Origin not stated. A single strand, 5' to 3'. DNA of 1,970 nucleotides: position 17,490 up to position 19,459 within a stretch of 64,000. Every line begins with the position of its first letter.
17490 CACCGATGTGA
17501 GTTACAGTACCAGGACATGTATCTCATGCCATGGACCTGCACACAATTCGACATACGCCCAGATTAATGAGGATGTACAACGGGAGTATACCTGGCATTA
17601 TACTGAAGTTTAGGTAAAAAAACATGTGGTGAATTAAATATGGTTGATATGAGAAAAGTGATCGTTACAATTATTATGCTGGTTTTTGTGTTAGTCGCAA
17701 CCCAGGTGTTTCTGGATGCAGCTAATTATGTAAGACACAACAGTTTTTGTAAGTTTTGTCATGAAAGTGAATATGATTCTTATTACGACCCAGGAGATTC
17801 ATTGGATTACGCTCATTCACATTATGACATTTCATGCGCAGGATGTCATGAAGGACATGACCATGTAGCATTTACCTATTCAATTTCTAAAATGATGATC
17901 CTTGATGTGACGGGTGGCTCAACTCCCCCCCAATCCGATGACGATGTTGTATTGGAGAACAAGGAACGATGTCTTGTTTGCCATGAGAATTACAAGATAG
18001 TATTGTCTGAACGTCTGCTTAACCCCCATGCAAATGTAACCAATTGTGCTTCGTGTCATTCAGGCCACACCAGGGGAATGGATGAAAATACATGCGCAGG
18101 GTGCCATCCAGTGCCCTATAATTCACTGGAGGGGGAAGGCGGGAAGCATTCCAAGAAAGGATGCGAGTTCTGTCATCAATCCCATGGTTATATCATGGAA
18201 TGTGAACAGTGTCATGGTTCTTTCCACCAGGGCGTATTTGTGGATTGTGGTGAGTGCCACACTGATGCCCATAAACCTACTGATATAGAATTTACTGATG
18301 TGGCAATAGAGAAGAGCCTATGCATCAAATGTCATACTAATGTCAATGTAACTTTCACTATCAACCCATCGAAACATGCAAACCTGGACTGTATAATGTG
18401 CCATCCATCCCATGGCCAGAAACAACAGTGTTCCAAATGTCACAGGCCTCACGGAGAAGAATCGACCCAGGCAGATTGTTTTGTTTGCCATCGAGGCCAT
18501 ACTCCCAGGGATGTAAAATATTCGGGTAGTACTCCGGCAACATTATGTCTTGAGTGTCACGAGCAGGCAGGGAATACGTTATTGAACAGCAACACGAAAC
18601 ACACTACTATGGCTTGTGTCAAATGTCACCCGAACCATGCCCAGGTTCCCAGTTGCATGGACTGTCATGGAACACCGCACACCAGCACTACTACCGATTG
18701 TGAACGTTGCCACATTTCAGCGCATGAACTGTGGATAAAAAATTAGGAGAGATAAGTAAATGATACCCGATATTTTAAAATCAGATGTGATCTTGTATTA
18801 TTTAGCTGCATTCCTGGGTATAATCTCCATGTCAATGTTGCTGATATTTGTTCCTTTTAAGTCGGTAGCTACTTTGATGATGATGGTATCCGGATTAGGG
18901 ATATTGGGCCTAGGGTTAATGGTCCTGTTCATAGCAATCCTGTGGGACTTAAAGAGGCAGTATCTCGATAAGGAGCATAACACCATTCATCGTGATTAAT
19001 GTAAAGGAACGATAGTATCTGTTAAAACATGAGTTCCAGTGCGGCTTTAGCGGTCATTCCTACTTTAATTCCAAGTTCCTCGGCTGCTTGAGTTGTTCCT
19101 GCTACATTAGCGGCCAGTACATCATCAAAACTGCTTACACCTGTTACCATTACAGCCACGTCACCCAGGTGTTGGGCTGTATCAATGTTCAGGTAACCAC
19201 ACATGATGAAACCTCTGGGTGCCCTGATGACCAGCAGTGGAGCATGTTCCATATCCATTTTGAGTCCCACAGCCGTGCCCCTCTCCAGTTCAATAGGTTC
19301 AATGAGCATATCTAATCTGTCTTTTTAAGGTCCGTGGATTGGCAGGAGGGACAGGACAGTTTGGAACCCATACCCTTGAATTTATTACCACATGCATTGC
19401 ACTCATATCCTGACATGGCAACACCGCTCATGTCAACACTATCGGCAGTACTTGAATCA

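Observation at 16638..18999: Compact four-gene multiheme cytochrome module: 9-heme and 16-heme membrane-anchored proteins bracketed by two ~80-aa membrane proteins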

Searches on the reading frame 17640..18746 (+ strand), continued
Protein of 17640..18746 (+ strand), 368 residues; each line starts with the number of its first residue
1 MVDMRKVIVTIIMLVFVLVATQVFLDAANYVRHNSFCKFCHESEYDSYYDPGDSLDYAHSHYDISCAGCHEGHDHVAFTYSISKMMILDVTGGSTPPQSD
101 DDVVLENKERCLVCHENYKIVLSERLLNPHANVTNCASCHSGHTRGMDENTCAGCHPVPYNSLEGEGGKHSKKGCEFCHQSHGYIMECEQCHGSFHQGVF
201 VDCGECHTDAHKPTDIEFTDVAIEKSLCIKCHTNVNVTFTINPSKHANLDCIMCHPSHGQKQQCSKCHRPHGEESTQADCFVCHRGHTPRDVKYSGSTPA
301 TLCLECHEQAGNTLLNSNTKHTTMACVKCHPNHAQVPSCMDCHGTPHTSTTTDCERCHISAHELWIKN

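Call 41: predict_structure(alignment_id=A2)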
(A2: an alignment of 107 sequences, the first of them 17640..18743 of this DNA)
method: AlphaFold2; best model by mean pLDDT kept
length: 368 residues; sequences in the alignment: 107
mean_pLDDT: 78.4   pTM: 0.50
mean pLDDT of the five models: 78.4, 77.9, 75.5, 73.6, 70.4
residues with pLDDT >= 90: 132; 70-90: 138; 50-70: 53; < 50: 45
segments of 3 or more residues with pLDDT < 50: 103-134, 139-142
pLDDT, mean of each block of 10 residues (from residue 1): 88 96 86 72 59 57 69 71 74 55 44 41 41 46 63 91 92 89 84 78 86 83 84 93 94 90 92 87 91 90 92 93 93 90 85 85 78
secondary structure, 60 per line:
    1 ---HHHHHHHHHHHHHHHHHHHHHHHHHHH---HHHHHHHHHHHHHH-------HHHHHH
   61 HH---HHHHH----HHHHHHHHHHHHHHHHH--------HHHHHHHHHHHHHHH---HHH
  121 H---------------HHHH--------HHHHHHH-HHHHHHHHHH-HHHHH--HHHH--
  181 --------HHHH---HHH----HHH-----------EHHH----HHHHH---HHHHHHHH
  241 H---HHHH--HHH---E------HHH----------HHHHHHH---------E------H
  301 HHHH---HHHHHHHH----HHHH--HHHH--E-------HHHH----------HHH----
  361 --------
elements in order: H4-30 H34-47 H55-62 H66-70 H75-91 H100-114 H118-121 H137-140 H149-155 H157-166 H168-172 H175-178 H189-192 H225-229 H233-241 H245-248 H277-283 H300-304 H308-315 H320-323 H326-329 H340-343

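Call 43: fold_search(model_id=the predicted structure, library=pdb)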
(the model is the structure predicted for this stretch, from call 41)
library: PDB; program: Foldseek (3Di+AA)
matches with E <= 10: 4; with E <= 0.001: 0
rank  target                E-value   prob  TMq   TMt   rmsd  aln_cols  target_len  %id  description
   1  1fgj_A                3.4e+00  0.01  0.09  0.07  22.9       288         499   16  X-RAY STRUCTURE OF HYDROXYLAMINE OXIDOREDUCTASE (released 1998-03-04)
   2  8k1j_A                8.0e+00  0.02  0.10  0.13  20.6       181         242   15  Human TWIK-related acid-sensitive potassium channel TASK3 at pH 7.4,200 mM KCl (released 2024-04-17)
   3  4rkn_B                8.0e+00  0.01  0.08  0.05  17.3       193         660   16  Wolinella succinogenes octaheme sulfite reductase MccA, form II (released 2015-02-04)
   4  4rkm_G                8.4e+00  0.01  0.08  0.05  17.3       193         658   16  Wolinella succinogenes octaheme sulfite reductase MccA, form I (released 2015-02-04)

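Call 54: find_encoding_contigs(protein=P0104, flank=6000, max_places=1)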
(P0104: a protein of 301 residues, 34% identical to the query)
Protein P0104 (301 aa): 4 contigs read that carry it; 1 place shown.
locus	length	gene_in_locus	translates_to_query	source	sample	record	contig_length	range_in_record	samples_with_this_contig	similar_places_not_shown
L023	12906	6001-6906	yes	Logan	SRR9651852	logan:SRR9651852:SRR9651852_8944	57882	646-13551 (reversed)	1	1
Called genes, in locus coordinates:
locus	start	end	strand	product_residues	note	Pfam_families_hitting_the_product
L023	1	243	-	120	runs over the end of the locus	PF00072:Response_reg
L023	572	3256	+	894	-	PF09084:NMT1, PF00989:PAS, PF08448:PAS_4, PF08447:PAS_3, PF13426:PAS_9 (weak), PF08448:PAS_4, PF02518:HATPase_c, PF14501:HATPase_c_5 (weak), +2 more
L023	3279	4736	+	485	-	PF00072:Response_reg, PF00158:Sigma54_activat, PF14532:Sigma54_activ_2, PF07728:AAA_5 (weak), PF25601:AAA_lid_14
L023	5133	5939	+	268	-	PF14522:Cytochrome_C7 (faint), PF14537:Cytochrom_c3_2 (faint)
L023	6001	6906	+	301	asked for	PF14522:Cytochrome_C7 (faint), PF14537:Cytochrom_c3_2 (faint)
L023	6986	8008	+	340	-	PF09699:Paired_CXXCH_1 (weak)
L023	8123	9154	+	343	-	PF01436:NHL (faint), PF17170:DUF5128 (weak)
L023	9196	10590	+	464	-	PF02239:Cytochrom_D1 (faint), PF10282:Lactonase (faint), PF25174:Beta-prop_THOC3, PF22494:choice_anch_I (faint), PF01436:NHL (faint), PF21783:YNCE (weak)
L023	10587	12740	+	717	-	-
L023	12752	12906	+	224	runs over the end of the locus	PF13036:LpoB, PF05643:GNA1162-like (weak)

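Call 68: find_related_loci(query=A1, collection=metagenome_contigs, flank=3500)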
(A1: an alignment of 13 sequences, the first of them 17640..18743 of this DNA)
Query A1 (368 aa) in metagenome_contigs; peptide patterns used: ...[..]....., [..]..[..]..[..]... (x = any residue, [..] = any of these).
439 stretches matched a pattern; 111 encode a relative of the query (tblastn E <= 1e-3); the best 80 are kept; 80 distinct loci.
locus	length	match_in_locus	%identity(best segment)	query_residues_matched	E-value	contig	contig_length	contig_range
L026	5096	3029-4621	76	1-367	0e+0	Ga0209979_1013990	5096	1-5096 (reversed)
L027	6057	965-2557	76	1-367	0e+0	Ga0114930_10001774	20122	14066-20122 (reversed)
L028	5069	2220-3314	75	1-365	0e+0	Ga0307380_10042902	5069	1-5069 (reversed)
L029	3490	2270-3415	48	1-365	5e-124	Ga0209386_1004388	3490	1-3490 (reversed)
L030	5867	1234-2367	46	1-365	3e-112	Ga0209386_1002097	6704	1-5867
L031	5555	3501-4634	46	1-365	3e-112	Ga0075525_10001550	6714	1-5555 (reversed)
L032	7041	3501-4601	44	1-364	7e-104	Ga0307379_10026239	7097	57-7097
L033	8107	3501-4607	43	1-366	5e-101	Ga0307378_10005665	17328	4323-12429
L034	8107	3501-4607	42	1-366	1e-100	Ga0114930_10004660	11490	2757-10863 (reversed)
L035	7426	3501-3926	85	111-367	2e-68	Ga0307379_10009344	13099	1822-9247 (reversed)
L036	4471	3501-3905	84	111-367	2e-68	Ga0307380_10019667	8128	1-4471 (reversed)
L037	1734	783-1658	35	111-367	3e-41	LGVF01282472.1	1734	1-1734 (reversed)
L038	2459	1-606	39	129-366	9e-36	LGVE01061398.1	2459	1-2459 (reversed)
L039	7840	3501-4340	32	37-365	3e-38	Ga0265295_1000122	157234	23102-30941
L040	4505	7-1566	31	37-358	6e-28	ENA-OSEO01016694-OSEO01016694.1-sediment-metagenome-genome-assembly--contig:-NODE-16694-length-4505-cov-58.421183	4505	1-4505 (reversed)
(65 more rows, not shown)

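Call 71: search_protein_families(library=pfam, proteins=[L016:3159-4247:+, L016:4533-5558:-, L016:2454-3005:+, L016:7734-8255:+, L030:3233-4009:-, L030:4114-5253:-], max_evalue=0.01)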
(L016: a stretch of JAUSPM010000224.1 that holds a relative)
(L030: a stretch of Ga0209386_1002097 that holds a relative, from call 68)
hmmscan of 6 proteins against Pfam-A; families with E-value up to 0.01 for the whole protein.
L016:3159-4247:+ (362 aa): 14 families
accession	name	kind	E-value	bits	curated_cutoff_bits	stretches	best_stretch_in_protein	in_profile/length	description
PF00037.32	Fer4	-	3e-18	65.2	21.1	3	56-77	2-23/24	4Fe-4S binding domain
PF12838.12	Fer4_7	-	1.9e-13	51.1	27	3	256-303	1-52/52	4Fe-4S dicluster domain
PF13187.11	Fer4_9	-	2.1e-11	44.1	27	2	36-76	4-51/52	4Fe-4S dicluster domain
PF13484.11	Fer4_16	-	4.1e-11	43.9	30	2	62-93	2-36/66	4Fe-4S double cluster binding domain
PF13237.11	Fer4_10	-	6.5e-11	42.4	25.5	2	255-299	7-52/53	4Fe-4S dicluster domain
PF12837.12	Fer4_6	-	1.2e-09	38.1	25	3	54-77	1-24/24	4Fe-4S binding domain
PF14697.11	Fer4_21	-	5.2e-08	33.4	35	2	255-304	6-57/59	4Fe-4S dicluster domain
PF25160.1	LdpA_Fe-S-bd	-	3.7e-06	27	27.6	1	37-77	5-43/49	LdpA Fe-S cluster-binding domain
PF13183.11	Fer4_8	-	9.6e-06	26.5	27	0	61-74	4-17/68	4Fe-4S dicluster domain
PF12797.12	Fer4_2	-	9.9e-06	25.6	24.5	1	55-74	3-22/22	4Fe-4S binding domain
PF13459.11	Fer4_15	-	0.00043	21.4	22.4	0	57-81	3-26/66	4Fe-4S single cluster domain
PF12798.12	Fer4_3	-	0.0023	19.1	27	1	62-76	1-15/15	4Fe-4S binding domain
PF12800.12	Fer4_4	-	0.0036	18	24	1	61-75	3-17/17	4Fe-4S binding domain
PF13534.11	Fer4_17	-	0.0086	17.1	22.2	0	61-77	1-17/61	4Fe-4S dicluster domain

L016:4533-5558:- (341 aa): 4 families
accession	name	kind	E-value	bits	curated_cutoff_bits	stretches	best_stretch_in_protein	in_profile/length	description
PF14522.11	Cytochrome_C7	-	5.8e-11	42.5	24.8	3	184-239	13-67/67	Cytochrome c7 and related cytochrome c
PF14537.11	Cytochrom_c3_2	-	3.2e-10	40.8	25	1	160-239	4-79/79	Cytochrome c3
PF02085.21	Cytochrom_CIII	-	1.4e-06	29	22.9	2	200-273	20-92/101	Class III cytochrome C family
PF22113.1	Mtrc-MtrF_II-IV_dom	-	2.5e-06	27.6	30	0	164-238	8-88/176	Outer membrane cytochrome MtrC/MtrF-like, domains II/IV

L016:2454-3005:+ (183 aa): 2 families
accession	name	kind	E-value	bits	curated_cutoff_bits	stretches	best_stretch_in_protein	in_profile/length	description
PF24784.1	Temptin_C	-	1.8e-06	28.8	27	1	39-102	4-76/98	Temptin C-terminal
PF18884.5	TSP3_bac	-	0.00022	21.5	25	1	88-109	1-22/22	Bacterial TSP3 repeat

L016:7734-8255:+ (173 aa): 1 family
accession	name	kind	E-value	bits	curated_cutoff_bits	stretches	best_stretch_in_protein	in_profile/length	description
PF01842.31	ACT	-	0.0019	18.4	27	1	113-134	12-33/66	ACT domain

L030:3233-4009:- (258 aa): 2 families
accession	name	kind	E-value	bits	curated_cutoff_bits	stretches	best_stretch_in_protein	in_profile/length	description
PF06847.16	Arc_PepC_II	-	5.5e-27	94.6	29.9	1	158-248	1-93/93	Archaeal Peptidase A24 C-terminus Type II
PF01478.23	Peptidase_A24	-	8.5e-13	49.1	26.5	1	16-125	2-89/104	Type IV leader peptidase family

L030:4114-5253:- (379 aa): 1 family
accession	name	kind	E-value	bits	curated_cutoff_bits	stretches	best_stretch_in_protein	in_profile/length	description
PF25592.1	DUF7937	-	0.0008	18.8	31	1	14-202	106-287/402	Domain of unknown function (DUF7937)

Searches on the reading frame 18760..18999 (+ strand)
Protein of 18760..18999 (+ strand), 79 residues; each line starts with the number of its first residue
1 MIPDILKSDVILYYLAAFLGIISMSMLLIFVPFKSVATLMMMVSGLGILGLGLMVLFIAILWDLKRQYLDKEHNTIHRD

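Call 4: search_protein_families(library=pfam, proteins=[window:18760-18999:+], max_evalue=1)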
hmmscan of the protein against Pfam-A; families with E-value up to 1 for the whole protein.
window:18760-18999:+ (79 aa): 2 families
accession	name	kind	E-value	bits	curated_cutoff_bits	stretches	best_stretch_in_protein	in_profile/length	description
PF12263.13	DUF3611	-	0.028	14.7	27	1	13-65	19-71/175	Protein of unknown function (DUF3611)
PF10225.14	NEMP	-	0.061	13.4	28.7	1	7-66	31-90/249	NEMP family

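Call 5: search_protein_families(library=ncbifam, proteins=[window:18760-18999:+], max_evalue=1)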
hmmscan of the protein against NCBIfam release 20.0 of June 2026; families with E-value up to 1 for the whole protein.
window:18760-18999:+ (79 aa): 1 family
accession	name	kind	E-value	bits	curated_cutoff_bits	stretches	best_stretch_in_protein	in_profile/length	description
NF041560.1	T6SS_Burk_ExIF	subfamily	0.064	12.9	90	1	14-67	134-187/234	putative type VI secretion system effector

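Call 20: find_homologous_proteins(query=window:18760-18999:+, max_evalue=10)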
Query window:18760-18999:+ (79 aa): 10 proteins with E <= 10 among 13 candidates.
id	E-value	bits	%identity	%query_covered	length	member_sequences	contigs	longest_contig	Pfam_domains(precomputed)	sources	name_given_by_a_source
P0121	7.1e-42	158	100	100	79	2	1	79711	-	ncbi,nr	ncbi:MAG: hypothetical protein M8349_00150 [ANME-2 cluster archaeon]|nr:hypothetical protein [ANME-2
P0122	3.1e-34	134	81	100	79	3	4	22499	-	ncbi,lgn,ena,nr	ncbi:MAG: hypothetical protein KAR76_03265 [Methanosarcinales archaeon]|nr:hypothetical protein [Met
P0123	2.0e-33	131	78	100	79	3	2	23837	-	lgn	-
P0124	5.5e-24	101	62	100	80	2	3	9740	-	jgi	jgi:hypothetical protein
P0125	2.1e-23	100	61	100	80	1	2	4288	-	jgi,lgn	jgi:hypothetical protein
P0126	4.3e-23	99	58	100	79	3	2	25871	-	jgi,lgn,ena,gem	-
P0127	6.6e-23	98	59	100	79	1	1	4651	-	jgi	jgi:hypothetical protein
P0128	1.7e-22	97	59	100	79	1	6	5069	-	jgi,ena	-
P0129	2.1e-22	96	58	100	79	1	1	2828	-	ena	-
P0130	1.1e-9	56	58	61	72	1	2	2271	-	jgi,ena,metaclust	metaclust:\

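Call 21: find_encoding_contigs(protein=P0126, flank=7000, max_places=2)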
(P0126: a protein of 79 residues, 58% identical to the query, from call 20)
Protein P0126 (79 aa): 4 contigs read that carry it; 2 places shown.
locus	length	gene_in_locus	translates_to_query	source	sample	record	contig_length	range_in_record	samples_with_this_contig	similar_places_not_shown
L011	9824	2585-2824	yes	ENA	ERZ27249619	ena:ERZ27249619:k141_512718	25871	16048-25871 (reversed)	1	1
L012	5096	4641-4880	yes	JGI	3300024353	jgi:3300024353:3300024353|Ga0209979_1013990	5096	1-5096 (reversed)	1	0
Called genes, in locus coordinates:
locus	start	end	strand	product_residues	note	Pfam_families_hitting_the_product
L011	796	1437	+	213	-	PF22113:Mtrc-MtrF_II-IV_dom (faint), PF14522:Cytochrome_C7 (faint), PF14537:Cytochrom_c3_2 (faint)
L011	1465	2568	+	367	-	PF14522:Cytochrome_C7 (faint), PF02085:Cytochrom_CIII (faint), PF14537:Cytochrom_c3_2 (weak)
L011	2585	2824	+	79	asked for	-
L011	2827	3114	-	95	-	PF08827:DUF1805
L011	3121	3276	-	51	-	PF09723:Zn_ribbon_8 (weak)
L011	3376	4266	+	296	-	PF02598:Methyltrn_RNA_3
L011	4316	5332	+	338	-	PF00297:Ribosomal_L3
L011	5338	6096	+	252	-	PF00573:Ribosomal_L4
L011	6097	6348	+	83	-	PF00276:Ribosomal_L23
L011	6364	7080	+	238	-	PF00181:Ribosomal_L2_N, PF03947:Ribosomal_L2_C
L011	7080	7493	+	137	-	PF00203:Ribosomal_S19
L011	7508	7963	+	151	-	PF00237:Ribosomal_L22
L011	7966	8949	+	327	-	PF07650:KH_2, PF00189:Ribosomal_S3_C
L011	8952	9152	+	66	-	PF00831:Ribosomal_L29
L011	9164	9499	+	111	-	PF01868:RNase_P-MRP_p29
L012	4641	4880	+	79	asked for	-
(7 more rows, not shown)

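Call 22: find_encoding_contigs(protein=P0124, flank=7000, max_places=2)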
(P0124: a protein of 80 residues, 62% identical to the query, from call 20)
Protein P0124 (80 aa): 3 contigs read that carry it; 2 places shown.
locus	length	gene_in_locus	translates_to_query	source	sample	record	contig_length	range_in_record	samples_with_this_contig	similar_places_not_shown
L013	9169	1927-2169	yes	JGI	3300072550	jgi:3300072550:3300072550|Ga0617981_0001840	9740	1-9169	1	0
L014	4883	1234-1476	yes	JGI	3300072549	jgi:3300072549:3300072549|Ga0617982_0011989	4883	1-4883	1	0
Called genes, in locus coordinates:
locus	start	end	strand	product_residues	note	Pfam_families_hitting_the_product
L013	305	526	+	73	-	-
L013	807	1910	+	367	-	PF02085:Cytochrom_CIII (faint), PF14522:Cytochrome_C7 (faint), PF14537:Cytochrom_c3_2 (weak)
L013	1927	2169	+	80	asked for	-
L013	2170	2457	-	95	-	PF08827:DUF1805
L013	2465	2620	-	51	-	PF09723:Zn_ribbon_8 (weak)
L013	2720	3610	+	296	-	PF02598:Methyltrn_RNA_3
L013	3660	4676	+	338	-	PF00297:Ribosomal_L3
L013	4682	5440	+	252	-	PF00573:Ribosomal_L4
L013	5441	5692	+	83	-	PF00276:Ribosomal_L23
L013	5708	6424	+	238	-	PF00181:Ribosomal_L2_N, PF03947:Ribosomal_L2_C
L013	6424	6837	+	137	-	PF00203:Ribosomal_S19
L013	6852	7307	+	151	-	PF00237:Ribosomal_L22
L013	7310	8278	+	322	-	PF07650:KH_2, PF00189:Ribosomal_S3_C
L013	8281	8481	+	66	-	PF00831:Ribosomal_L29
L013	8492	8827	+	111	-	PF01868:RNase_P-MRP_p29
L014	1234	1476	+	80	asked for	-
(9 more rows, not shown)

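Call 85: search_protein_families(library=phrogs, proteins=[window:18760-18996:+], max_evalue=1)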
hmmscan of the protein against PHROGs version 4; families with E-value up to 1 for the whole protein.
window:18760-18996:+ (79 aa): 2 families
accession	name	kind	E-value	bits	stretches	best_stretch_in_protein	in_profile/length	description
phrog_7793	-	unknown function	0.085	13.9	1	44-76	8-40/47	-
phrog_22956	-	unknown function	0.57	11.3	1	9-50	8-49/57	-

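Call 87: search_solved_structures(query=A5, max_evalue=10)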
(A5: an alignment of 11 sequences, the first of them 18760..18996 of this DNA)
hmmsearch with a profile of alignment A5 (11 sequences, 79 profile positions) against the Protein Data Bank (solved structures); distinct sequences matched with E-value up to 10: 4.
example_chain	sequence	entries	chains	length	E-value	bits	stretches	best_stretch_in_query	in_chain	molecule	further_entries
6lum_D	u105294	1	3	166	0.18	15.1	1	33-63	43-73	Succinate dehydrogenase subunit D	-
9bqh_A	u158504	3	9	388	1.1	12.6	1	33-72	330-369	P2X purinoceptor 4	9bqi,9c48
9gp7_A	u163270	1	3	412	1.2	12.4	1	33-72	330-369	P2X purinoceptor 4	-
8ymm_A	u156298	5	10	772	6.5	10.1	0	31-73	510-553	Protein OSCA1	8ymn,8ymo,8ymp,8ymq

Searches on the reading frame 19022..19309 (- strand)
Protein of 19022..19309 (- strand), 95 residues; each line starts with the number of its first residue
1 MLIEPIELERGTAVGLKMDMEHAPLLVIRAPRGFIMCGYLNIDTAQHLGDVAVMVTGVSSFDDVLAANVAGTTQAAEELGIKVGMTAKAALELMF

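Call 4: search_protein_families(library=pfam, proteins=[window:19022-19309:-], max_evalue=1)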
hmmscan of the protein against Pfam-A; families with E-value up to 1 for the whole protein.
window:19022-19309:- (95 aa): 1 family
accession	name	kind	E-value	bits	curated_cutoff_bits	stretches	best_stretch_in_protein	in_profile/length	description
PF08827.16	DUF1805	-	5.9e-22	78.1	29.5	1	36-94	1-64/64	Domain of unknown function (DUF1805)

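Call 5: search_protein_families(library=ncbifam, proteins=[window:19022-19309:-], max_evalue=1)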
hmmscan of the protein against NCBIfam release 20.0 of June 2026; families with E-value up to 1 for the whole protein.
window:19022-19309:- (95 aa): 0 families
